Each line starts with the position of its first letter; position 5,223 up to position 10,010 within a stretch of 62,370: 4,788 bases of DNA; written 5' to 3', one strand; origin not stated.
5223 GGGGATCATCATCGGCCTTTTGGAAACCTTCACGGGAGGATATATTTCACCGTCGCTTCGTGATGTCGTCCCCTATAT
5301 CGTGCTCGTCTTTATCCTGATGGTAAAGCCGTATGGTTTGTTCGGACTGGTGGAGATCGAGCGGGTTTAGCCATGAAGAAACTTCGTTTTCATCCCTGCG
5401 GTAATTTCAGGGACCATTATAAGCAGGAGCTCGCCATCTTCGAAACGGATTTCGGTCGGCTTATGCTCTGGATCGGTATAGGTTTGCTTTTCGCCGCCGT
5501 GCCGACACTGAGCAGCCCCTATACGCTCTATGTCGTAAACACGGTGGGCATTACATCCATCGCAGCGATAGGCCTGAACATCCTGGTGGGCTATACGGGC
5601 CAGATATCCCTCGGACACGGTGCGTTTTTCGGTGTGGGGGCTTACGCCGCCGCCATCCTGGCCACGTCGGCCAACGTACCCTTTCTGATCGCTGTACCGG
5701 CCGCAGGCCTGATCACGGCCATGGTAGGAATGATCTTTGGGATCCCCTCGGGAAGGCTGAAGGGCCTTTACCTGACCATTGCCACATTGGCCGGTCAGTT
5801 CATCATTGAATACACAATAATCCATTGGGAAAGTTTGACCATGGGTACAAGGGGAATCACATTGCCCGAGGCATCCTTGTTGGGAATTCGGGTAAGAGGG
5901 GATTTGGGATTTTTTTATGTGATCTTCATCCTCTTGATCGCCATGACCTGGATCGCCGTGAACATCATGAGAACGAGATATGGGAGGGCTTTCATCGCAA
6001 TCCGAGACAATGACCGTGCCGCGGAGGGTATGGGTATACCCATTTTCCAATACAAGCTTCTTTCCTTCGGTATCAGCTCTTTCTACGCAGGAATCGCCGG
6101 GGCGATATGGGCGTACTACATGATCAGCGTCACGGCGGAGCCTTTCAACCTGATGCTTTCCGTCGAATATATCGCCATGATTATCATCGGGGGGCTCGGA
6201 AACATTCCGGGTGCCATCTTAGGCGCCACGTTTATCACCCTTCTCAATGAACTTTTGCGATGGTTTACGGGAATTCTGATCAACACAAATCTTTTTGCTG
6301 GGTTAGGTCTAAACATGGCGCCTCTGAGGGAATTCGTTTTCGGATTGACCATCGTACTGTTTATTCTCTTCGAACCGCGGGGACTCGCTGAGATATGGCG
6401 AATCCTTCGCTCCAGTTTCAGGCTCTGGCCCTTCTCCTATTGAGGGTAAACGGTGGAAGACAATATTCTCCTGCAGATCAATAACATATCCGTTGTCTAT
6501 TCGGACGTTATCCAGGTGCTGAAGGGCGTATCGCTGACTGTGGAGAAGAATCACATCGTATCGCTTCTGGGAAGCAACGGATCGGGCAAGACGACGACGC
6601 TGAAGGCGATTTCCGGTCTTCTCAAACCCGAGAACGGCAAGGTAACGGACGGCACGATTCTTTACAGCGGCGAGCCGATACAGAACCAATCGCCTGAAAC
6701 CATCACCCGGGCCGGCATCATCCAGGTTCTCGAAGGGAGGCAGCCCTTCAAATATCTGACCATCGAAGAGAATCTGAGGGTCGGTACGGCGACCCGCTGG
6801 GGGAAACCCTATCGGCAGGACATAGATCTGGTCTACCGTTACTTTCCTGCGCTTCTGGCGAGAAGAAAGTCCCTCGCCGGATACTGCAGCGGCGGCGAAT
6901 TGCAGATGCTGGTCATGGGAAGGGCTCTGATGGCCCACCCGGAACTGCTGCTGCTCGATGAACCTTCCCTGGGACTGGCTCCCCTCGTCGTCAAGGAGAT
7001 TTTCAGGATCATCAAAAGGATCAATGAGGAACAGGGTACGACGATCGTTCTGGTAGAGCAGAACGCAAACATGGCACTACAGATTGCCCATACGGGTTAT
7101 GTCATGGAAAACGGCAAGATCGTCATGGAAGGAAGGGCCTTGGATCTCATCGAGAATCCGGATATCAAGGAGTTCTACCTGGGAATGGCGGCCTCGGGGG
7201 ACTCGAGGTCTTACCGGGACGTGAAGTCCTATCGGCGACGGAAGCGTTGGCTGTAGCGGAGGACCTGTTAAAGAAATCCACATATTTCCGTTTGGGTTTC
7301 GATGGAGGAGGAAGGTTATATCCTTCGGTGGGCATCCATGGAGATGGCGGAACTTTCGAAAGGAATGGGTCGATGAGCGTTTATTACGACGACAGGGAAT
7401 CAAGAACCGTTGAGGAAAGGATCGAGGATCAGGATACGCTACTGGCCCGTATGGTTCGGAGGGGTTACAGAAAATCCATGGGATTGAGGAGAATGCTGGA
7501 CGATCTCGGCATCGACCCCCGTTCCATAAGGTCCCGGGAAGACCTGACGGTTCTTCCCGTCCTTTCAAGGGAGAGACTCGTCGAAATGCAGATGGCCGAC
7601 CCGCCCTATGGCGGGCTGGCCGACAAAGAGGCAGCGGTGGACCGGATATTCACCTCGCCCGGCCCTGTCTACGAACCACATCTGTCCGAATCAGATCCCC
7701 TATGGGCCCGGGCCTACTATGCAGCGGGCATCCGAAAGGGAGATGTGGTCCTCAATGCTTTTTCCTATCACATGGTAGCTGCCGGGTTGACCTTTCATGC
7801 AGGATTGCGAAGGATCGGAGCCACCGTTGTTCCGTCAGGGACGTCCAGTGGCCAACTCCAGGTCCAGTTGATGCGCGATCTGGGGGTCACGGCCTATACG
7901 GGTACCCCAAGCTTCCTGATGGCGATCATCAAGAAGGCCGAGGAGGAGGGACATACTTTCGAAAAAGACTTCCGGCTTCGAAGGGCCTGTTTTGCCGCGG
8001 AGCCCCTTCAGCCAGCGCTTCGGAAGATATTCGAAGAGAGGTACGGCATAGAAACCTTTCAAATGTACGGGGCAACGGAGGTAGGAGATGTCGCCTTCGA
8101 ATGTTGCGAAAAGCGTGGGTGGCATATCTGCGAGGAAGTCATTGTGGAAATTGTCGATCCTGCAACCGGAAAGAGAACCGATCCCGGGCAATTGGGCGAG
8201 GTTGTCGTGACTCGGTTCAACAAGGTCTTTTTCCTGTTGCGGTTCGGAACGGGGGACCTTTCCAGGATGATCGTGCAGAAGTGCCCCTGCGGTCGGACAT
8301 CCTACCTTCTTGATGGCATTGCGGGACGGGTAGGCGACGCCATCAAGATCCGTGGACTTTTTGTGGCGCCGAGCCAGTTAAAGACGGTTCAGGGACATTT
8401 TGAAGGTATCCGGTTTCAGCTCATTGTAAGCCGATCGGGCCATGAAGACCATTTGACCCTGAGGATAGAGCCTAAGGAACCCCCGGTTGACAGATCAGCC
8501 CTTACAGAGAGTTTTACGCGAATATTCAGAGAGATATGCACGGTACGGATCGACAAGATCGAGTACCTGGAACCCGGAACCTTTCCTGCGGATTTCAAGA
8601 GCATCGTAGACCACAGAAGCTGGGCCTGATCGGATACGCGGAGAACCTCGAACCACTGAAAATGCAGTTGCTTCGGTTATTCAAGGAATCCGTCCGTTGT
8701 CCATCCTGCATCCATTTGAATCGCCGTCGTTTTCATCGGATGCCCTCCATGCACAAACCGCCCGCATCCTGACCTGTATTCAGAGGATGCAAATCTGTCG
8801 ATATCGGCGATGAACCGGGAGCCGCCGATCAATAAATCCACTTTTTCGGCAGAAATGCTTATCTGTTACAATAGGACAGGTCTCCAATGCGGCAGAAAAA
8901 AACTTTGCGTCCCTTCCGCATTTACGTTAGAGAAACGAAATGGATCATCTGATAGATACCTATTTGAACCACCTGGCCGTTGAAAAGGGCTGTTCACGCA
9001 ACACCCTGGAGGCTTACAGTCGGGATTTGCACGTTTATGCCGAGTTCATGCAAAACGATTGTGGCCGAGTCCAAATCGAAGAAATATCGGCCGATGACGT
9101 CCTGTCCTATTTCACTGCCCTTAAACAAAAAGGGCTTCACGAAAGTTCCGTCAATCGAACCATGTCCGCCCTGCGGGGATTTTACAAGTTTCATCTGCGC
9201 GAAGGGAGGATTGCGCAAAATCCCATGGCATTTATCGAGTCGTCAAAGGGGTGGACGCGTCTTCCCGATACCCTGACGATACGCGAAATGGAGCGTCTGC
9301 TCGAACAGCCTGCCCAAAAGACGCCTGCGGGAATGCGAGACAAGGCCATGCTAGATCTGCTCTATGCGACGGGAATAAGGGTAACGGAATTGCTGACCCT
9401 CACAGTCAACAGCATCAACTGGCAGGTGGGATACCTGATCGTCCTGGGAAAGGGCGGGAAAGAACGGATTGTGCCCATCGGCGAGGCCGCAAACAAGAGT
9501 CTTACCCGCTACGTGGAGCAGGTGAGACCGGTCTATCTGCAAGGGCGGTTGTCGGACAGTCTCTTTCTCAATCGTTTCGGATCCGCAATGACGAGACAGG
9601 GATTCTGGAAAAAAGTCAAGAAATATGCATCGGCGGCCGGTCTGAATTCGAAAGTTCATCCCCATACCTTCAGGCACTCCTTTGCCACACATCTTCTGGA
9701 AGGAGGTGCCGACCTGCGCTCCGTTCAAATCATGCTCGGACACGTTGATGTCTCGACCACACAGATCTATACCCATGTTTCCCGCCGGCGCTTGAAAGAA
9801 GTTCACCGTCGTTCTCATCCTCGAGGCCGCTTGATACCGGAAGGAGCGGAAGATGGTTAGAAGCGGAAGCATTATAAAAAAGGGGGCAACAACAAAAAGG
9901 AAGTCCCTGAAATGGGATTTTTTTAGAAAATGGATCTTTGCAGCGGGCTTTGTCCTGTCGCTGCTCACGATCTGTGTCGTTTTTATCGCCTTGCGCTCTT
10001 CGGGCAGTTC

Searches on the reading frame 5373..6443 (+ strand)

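Call 51: search_protein_families(library=pfam, proteins=[window:5373-6443:+], max_evalue=1e-8)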
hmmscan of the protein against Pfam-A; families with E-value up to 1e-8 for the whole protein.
window:5373-6443:+ (356 aa): 1 family
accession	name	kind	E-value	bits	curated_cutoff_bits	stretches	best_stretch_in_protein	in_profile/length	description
PF02653.21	BPD_transp_2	-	2.6e-46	158.4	26.8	1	51-329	2-267/269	Branched-chain amino acid transport system / permease component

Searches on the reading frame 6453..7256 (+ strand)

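Call 51: search_protein_families(library=pfam, proteins=[window:6453-7256:+], max_evalue=1e-8)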
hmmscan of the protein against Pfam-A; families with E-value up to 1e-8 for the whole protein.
window:6453-7256:+ (267 aa): 1 family
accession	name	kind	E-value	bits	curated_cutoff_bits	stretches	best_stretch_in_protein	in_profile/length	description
PF00005.33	ABC_tran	-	1.9e-24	87.2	25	1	23-172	1-136/137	ABC transporter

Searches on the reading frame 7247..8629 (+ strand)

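Call 51: search_protein_families(library=pfam, proteins=[window:7247-8629:+], max_evalue=1e-8)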
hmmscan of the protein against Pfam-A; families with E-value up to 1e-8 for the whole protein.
window:7247-8629:+ (460 aa): 1 family
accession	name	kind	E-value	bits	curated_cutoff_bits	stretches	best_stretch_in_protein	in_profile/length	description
PF00501.34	AMP-binding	-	1.9e-16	60.3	29.9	1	160-322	200-375/384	AMP-binding enzyme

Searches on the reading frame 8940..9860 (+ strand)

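Call 51: search_protein_families(library=pfam, proteins=[window:8940-9860:+], max_evalue=1e-8)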
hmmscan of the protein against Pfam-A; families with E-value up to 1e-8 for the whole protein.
window:8940-9860:+ (306 aa): 3 families
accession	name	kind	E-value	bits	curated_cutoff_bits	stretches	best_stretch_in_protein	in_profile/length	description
PF00589.27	Phage_integrase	-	5.1e-50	170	27.1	1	112-282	3-170/172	Phage integrase family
PF02899.23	Phage_int_SAM_1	-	2.3e-23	82.7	22.3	1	5-89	1-83/83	Phage integrase, N-terminal SAM-like domain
PF13495.12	Phage_int_SAM_4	-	6.9e-09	36.4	27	0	10-84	7-77/85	Phage integrase, N-terminal SAM-like domain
